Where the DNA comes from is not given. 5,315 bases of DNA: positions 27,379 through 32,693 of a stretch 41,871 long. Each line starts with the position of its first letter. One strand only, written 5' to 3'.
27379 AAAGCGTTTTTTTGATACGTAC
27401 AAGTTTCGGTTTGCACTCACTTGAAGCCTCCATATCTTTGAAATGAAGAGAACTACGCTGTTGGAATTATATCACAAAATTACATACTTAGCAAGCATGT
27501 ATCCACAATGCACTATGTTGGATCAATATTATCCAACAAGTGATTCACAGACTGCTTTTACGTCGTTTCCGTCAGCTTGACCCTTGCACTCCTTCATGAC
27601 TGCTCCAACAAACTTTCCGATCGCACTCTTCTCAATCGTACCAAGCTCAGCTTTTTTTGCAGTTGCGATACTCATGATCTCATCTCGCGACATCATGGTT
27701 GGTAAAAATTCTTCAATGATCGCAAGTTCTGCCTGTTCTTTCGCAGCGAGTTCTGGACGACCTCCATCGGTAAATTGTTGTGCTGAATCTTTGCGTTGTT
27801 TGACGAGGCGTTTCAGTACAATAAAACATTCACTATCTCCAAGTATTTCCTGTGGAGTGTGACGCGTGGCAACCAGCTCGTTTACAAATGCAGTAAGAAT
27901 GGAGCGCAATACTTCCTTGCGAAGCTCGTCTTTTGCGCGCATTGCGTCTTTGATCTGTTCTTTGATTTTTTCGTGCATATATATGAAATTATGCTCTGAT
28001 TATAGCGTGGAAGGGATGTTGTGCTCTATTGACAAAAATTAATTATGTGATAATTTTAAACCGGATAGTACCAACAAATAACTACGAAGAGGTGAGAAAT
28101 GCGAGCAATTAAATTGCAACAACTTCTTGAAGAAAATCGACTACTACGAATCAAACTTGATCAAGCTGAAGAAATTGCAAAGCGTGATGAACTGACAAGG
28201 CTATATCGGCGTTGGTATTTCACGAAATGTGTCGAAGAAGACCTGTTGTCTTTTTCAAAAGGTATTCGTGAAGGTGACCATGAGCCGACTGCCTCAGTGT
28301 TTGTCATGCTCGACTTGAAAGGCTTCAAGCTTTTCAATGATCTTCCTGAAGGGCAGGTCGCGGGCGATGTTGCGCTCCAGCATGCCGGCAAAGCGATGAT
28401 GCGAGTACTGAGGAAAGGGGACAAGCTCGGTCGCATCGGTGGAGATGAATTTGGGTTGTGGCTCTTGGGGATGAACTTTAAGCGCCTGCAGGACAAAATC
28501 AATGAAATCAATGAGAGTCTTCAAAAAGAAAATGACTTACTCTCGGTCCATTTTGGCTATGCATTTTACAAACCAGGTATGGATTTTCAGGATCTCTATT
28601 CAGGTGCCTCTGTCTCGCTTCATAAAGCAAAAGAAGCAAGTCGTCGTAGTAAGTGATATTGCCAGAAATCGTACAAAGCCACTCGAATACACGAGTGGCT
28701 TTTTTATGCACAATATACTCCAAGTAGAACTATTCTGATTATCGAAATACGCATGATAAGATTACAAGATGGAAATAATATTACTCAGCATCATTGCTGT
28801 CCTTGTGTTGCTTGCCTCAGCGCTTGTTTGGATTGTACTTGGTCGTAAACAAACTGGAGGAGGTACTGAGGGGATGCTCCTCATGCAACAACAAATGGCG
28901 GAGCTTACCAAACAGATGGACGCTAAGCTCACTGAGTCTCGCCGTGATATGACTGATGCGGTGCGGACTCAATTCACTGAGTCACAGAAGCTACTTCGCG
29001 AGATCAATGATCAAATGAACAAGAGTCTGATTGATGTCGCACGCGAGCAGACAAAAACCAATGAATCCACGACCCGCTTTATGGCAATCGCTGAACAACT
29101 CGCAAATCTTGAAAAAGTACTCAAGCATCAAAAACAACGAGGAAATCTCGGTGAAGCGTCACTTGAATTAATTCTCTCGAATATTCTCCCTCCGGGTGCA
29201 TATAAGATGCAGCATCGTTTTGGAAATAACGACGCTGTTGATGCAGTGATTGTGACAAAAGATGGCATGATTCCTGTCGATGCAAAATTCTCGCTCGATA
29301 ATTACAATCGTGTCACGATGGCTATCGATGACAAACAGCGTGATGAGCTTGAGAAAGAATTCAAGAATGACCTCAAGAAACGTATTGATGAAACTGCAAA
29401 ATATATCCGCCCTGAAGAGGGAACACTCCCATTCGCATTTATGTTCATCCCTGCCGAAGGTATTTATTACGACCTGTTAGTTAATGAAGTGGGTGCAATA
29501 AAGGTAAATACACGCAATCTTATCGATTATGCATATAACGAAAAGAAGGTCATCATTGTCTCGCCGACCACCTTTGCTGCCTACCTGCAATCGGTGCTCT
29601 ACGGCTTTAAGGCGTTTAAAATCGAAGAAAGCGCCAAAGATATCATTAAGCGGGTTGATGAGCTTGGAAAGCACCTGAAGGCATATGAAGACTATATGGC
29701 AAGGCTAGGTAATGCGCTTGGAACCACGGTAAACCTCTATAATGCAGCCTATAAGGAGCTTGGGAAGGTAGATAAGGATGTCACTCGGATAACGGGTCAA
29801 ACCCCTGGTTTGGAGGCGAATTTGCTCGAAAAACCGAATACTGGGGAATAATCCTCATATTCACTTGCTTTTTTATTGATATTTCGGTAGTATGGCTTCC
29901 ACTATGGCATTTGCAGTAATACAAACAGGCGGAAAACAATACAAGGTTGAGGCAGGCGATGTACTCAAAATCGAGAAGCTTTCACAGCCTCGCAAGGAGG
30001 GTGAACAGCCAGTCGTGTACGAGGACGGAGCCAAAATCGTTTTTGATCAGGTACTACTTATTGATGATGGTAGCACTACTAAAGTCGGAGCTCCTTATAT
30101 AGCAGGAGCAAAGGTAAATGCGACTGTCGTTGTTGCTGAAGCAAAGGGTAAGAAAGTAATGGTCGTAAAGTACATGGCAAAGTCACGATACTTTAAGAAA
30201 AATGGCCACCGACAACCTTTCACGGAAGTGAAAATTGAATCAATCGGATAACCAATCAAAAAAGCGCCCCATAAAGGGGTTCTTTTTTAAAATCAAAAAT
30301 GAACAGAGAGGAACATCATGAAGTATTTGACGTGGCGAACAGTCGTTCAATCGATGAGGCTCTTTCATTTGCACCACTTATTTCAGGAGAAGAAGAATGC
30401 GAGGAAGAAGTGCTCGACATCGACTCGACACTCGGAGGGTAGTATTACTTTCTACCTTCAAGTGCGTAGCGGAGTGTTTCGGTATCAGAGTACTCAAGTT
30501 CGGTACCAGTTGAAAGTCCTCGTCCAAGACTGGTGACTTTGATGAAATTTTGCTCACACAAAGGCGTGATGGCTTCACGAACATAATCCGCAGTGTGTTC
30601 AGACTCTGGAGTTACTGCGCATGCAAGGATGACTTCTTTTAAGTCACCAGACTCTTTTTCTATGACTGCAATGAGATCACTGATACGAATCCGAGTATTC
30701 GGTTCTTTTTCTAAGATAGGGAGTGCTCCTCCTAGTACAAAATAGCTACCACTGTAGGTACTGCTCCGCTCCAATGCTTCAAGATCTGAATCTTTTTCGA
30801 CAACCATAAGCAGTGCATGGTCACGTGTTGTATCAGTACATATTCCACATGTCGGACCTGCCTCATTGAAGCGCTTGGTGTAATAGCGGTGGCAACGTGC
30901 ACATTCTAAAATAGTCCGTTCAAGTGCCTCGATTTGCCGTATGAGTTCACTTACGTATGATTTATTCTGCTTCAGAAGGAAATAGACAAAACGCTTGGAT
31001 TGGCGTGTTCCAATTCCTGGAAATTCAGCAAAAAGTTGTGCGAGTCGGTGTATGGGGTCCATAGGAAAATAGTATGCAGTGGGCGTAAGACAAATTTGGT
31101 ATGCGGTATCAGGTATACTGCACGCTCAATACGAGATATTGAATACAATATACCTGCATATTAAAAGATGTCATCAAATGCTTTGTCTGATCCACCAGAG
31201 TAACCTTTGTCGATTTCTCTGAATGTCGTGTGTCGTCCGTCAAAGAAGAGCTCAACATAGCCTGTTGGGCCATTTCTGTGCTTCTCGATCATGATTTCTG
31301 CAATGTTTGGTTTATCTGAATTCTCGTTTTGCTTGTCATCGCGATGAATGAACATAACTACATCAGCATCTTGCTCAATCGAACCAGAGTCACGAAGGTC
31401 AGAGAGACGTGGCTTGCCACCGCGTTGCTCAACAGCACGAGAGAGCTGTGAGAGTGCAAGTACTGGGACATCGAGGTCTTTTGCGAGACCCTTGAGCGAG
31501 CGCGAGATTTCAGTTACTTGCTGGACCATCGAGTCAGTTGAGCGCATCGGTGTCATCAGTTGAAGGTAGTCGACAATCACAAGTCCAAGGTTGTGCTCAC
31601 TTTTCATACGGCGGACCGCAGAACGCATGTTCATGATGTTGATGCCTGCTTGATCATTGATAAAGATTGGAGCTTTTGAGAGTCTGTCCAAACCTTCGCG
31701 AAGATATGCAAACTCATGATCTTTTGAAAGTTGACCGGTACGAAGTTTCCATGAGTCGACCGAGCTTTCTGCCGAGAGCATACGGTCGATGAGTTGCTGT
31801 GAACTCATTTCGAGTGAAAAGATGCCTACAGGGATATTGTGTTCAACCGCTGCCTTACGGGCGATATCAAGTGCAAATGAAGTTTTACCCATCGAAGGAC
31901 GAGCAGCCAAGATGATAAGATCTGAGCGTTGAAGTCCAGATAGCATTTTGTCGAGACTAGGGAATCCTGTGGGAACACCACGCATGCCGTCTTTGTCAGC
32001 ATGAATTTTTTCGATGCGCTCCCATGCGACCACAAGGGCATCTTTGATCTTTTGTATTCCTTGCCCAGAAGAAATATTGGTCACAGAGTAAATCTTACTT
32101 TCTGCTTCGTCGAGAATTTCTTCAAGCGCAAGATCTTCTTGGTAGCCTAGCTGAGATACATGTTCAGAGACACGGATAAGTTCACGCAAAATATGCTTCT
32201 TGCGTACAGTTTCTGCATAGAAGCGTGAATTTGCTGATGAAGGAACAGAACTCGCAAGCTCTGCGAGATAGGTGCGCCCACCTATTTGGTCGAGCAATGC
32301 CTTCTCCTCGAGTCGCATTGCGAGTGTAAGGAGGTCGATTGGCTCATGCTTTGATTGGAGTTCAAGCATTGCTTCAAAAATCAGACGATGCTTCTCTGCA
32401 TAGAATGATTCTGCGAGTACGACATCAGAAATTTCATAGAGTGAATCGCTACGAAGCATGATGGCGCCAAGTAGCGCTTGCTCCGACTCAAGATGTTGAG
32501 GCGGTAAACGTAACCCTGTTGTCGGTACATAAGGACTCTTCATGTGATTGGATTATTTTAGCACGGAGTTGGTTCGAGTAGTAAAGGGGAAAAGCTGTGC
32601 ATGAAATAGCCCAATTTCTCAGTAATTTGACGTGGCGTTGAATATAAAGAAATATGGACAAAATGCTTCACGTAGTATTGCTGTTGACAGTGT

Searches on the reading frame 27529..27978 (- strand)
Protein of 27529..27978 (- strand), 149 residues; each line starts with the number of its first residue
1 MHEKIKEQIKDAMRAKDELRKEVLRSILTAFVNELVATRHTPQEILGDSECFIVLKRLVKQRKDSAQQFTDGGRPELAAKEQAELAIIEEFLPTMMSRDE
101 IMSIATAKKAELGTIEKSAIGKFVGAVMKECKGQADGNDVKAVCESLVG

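Call 61: search_protein_families(library=pfam, proteins=[window:27529-27978:-], max_evalue=0.01)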
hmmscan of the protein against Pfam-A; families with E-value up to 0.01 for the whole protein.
window:27529-27978:- (149 aa): 2 families
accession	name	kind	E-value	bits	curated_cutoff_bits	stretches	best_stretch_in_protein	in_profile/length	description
PF09424.15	YqeY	-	6.1e-38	130.6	27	1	3-145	2-140/143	Yqey-like protein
PF02637.23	GatB_Yqey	-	4.4e-06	27.1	27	1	20-143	13-143/148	GatB domain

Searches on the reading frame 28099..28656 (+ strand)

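Call 61: search_protein_families(library=pfam, proteins=[window:28099-28656:+], max_evalue=0.01)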
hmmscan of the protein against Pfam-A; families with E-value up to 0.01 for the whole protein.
window:28099-28656:+ (185 aa): 1 family
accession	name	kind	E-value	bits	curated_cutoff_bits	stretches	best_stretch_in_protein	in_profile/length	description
PF00990.26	GGDEF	-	6.6e-20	71.9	23.8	1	27-183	1-160/161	Diguanylate cyclase, GGDEF domain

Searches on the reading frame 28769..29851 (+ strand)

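Call 36: search_protein_families(library=ncbifam, proteins=[window:28769-29851:+])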
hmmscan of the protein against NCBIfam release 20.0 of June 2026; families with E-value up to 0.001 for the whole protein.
window:28769-29851:+ (360 aa): 1 family
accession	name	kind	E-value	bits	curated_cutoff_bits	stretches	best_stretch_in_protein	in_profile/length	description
NF007686.0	PRK10361.1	equivalog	3.4e-08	32.6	810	1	81-332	154-411/475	DNA recombination protein RmuC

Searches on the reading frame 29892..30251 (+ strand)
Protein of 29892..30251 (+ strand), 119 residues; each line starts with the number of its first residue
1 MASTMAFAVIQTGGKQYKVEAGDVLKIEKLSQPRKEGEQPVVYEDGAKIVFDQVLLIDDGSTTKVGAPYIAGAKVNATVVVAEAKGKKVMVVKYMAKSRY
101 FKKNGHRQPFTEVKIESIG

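Call 61: search_protein_families(library=pfam, proteins=[window:29892-30251:+], max_evalue=0.01)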
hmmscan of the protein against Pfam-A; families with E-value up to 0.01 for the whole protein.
window:29892-30251:+ (119 aa): 1 family
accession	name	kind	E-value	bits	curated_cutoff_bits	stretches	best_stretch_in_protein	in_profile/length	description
PF00829.26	Ribosomal_L21p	-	7.3e-33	113.2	27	1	7-118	2-99/99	Ribosomal prokaryotic L21 protein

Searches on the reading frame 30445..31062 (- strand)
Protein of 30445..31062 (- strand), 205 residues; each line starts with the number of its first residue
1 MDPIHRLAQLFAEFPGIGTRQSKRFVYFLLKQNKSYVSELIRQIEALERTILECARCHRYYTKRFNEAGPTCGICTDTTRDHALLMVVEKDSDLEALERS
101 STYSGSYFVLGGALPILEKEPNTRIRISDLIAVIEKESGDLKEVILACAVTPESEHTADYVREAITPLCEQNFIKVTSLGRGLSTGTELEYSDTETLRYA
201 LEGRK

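Call 61: search_protein_families(library=pfam, proteins=[window:30445-31062:-], max_evalue=0.01)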
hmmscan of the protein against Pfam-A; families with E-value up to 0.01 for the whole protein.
window:30445-31062:- (205 aa): 4 families
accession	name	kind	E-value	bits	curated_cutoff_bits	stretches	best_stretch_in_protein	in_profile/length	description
PF13662.12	Toprim_4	-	5.7e-10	39.7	25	1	85-177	3-82/85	Toprim domain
PF01751.28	Toprim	-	1.8e-07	31.7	23.1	1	85-176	2-93/96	Toprim domain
PF21175.2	RecR_C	-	9.5e-06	25.4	22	1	182-205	1-24/24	RecR, C-terminal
PF21176.3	RecR_HhH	-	5.1e-05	23.4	27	1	4-45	1-42/45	RecR, helix-hairpin-helix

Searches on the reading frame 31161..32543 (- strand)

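Call 36: search_protein_families(library=ncbifam, proteins=[window:31161-32543:-])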
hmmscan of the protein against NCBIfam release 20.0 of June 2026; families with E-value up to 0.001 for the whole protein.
window:31161-32543:- (460 aa): 18 families
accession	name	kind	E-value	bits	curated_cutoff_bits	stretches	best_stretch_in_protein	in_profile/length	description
TIGR00665.1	DnaB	equivalog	3e-162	540.4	385.25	1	13-444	1-433/435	replicative DNA helicase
NF004384.0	PRK05748.1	equivalog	4.1e-161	536.5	525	1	10-448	6-446/452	replicative DNA helicase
NF005852.0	PRK07773.1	equivalog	1e-151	507.1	780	2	12-388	22-398/886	replicative DNA helicase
NF004109.0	PRK05595.1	equivalog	4.2e-131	437.6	737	1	11-445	5-439/444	replicative DNA helicase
NF005369.0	PRK06904.1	equivalog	2.4e-126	422.3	809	1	11-443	22-463/474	replicative DNA helicase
NF006606.0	PRK09165.1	equivalog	6.3e-126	420.8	540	1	11-448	18-491/497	replicative DNA helicase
TIGR03600.1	phage_DnaB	exception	4.7e-125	417.9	498.65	1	18-434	2-421/421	phage replicative helicase, DnaB family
NF005945.0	PRK08006.1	equivalog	1.5e-124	416.5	898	1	9-442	22-461/471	replicative DNA helicase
NF006443.0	PRK08760.1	equivalog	3e-124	414.9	741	1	10-446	29-469/476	replicative DNA helicase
NF005424.0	PRK07004.1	equivalog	1.2e-121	406.5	834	1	10-444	11-451/460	replicative DNA helicase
NF006458.0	PRK08840.1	equivalog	3.1e-121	405.3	884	1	10-443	16-455/464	replicative DNA helicase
NF040583.1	dnaB_SPI-7_type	exception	3.4e-119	398.7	655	1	17-443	4-433/434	SPI-7-type island replicative DNA helicase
NF006306.0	PRK08506.1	equivalog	2e-107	359.8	596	2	16-410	5-395/472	replicative DNA helicase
NF004967.0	PRK06321.1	equivalog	8.6e-98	328.2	751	1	9-443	11-464/472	replicative DNA helicase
NF005240.0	PRK06749.1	subfamily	3.2e-88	296.4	686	1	16-441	4-424/428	replicative DNA helicase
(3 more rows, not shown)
